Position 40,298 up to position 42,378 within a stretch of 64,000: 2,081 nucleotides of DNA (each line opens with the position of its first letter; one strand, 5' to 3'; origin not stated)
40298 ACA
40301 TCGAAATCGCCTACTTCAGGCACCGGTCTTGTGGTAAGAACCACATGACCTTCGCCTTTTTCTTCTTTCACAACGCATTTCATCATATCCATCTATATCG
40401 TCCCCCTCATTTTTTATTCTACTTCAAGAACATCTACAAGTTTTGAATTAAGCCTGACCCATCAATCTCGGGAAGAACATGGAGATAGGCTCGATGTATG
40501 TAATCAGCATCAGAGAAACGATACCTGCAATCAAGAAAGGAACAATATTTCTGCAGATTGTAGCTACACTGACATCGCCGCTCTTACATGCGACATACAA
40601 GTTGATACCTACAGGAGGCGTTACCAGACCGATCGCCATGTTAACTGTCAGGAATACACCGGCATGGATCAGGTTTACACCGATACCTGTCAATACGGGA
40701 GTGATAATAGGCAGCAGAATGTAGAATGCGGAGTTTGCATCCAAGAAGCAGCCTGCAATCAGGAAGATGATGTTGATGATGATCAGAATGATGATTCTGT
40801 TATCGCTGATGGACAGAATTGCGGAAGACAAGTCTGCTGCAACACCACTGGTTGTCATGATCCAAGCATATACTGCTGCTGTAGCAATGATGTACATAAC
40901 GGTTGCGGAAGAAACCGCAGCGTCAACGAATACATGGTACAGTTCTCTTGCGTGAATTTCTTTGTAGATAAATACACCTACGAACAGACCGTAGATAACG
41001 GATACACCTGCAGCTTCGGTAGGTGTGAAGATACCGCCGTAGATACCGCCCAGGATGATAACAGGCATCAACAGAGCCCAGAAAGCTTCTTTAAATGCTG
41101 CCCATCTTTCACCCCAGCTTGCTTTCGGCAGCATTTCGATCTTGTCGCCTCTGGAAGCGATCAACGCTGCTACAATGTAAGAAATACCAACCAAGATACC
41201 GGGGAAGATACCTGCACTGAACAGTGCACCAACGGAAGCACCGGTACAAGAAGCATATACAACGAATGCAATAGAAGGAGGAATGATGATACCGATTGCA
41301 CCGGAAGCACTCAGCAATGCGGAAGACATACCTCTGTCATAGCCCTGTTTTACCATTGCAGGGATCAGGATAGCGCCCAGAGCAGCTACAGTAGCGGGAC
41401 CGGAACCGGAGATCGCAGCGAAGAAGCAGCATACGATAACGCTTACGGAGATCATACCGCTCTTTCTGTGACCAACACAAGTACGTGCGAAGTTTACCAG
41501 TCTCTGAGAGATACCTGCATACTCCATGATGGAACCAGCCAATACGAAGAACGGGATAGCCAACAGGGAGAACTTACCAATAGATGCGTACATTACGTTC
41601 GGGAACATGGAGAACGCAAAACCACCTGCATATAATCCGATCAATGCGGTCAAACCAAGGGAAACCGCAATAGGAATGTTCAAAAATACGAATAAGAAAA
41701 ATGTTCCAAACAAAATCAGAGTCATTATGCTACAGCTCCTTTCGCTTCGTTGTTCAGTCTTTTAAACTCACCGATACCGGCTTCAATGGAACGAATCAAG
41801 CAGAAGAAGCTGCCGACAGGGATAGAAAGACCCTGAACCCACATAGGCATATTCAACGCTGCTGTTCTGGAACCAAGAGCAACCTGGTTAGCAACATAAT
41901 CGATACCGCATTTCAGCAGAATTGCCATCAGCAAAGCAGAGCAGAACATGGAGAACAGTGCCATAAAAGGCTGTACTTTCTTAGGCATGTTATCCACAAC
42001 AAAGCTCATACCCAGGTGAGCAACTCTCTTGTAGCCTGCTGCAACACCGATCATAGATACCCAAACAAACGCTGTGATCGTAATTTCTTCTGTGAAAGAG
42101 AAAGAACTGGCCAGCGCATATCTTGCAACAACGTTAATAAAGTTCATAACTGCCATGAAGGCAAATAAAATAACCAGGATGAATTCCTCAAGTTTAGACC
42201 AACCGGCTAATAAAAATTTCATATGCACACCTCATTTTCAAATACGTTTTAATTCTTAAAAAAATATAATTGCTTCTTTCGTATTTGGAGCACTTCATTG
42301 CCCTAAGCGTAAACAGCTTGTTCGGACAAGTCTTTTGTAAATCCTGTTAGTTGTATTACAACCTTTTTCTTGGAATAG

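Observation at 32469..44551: GntR-controlled TRAP transporter / Zn-ADH / E1-E2-E3 lipoamide complex / beta-hydroxyacid dehydrogenase island with no assignable substrate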

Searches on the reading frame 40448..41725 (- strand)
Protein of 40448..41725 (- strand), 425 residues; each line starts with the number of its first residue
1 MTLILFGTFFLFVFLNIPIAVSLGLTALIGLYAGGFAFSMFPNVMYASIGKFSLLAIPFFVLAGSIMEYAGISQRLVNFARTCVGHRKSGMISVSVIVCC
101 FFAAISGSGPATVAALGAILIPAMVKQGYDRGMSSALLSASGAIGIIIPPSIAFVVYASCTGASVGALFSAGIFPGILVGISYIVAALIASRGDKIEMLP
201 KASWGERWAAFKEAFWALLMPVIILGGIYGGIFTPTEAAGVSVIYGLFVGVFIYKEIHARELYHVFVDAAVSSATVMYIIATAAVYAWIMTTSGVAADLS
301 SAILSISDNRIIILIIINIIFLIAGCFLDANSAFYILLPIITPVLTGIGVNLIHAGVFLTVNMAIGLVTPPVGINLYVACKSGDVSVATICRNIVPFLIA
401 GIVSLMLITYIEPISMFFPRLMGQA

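Call 3: search_protein_families(library=pfam, proteins=[window:40448-41725:-])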
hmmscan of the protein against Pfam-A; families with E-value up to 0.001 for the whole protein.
window:40448-41725:- (425 aa): 1 family
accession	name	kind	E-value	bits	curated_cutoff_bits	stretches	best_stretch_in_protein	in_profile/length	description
PF06808.19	DctM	-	5.7e-112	375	23.8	1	6-412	1-411/413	Tripartite ATP-independent periplasmic transporter, DctM component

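Call 4: search_protein_families(library=ncbifam, proteins=[window:40448-41725:-])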
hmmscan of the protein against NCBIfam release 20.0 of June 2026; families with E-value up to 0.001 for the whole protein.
window:40448-41725:- (425 aa): 4 families
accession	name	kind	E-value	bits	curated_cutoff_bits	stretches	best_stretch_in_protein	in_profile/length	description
TIGR00786.1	dctM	subfamily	1.9e-123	412.2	268.45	1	17-419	2-405/405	TRAP transporter large permease subunit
NF011634.1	PRK15060.1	equivalog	4e-74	250.2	800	1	3-412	4-414/425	2,3-diketo-L-gulonate TRAP transporter large permease YiaN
TIGR02123.1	TRAP_fused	subfamily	6.3e-29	101.1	320.65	1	44-381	158-501/615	TRAP transporter fused permease subunit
NF037994.1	DcuC_1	equivalog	2e-05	23.6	100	1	37-386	29-381/389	C4-dicarboxylate transporter DcuC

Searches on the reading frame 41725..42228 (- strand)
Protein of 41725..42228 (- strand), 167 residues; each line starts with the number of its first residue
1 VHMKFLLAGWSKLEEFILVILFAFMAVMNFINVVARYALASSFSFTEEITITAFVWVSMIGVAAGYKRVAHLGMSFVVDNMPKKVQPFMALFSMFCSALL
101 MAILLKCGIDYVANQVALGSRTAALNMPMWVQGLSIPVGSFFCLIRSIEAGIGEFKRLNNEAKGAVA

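Call 3: search_protein_families(library=pfam, proteins=[window:41725-42228:-])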
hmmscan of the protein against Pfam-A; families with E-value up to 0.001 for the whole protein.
window:41725-42228:- (167 aa): 1 family
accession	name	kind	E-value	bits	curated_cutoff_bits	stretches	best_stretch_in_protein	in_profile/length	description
PF04290.18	DctQ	-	4e-26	91.9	28.3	1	25-153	1-128/132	Tripartite ATP-independent periplasmic transporters, DctQ component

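Call 4: search_protein_families(library=ncbifam, proteins=[window:41725-42228:-])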
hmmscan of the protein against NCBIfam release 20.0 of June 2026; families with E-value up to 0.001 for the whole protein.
window:41725-42228:- (167 aa): 1 family
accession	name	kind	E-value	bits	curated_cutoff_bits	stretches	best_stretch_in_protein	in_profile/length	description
NF007374.1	PRK09877.1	equivalog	4.1e-11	43.5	260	1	12-109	3-105/157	2,3-diketo-L-gulonate TRAP transporter small permease YiaM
